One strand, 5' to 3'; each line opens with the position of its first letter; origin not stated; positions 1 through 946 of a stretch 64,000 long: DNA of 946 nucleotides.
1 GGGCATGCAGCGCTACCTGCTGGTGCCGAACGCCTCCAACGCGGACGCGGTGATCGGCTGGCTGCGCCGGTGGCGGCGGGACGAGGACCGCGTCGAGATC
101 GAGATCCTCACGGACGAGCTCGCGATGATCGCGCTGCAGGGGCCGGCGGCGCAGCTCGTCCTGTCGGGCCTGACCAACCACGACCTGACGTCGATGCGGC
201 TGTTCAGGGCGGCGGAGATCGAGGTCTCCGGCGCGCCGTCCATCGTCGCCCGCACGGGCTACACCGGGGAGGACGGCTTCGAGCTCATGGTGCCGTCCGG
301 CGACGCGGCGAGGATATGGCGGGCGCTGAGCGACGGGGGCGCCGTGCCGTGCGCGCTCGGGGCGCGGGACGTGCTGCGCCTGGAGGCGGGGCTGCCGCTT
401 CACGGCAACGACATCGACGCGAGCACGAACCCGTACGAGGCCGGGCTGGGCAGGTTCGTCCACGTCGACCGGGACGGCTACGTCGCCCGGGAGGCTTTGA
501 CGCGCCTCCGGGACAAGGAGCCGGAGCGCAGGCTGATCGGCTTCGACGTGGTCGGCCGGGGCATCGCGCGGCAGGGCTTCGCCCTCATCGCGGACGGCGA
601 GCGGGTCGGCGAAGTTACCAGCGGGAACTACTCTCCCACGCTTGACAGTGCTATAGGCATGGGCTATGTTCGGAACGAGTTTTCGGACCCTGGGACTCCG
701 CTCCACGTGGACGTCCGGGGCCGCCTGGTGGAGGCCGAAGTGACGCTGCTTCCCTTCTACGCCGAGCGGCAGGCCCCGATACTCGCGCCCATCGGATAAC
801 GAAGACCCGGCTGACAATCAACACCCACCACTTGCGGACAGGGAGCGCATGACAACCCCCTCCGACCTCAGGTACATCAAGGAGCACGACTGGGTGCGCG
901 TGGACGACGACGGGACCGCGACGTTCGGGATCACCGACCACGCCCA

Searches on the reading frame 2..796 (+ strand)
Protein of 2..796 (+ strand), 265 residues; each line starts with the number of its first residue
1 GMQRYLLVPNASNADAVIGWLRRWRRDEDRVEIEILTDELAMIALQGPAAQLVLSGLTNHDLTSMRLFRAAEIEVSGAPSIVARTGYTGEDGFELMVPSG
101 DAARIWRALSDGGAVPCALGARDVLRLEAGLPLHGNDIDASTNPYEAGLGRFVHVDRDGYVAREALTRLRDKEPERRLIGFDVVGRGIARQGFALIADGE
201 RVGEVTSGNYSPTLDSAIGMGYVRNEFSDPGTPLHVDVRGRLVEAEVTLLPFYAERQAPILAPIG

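Call 66: search_protein_families(library=pfam, proteins=[window:2-796:+], max_evalue=0.00001)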
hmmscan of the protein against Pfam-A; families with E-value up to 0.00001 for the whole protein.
window:2-796:+ (265 aa): 2 families
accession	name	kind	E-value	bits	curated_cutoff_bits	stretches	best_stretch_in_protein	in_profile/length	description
PF01571.26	GCV_T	-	2.2e-47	161.9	25.6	1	3-151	102-254/255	Aminomethyltransferase folate-binding domain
PF08669.17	GCV_T_C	-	1.3e-24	86.3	25.9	1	176-253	1-79/80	Glycine cleavage T-protein C-terminal barrel domain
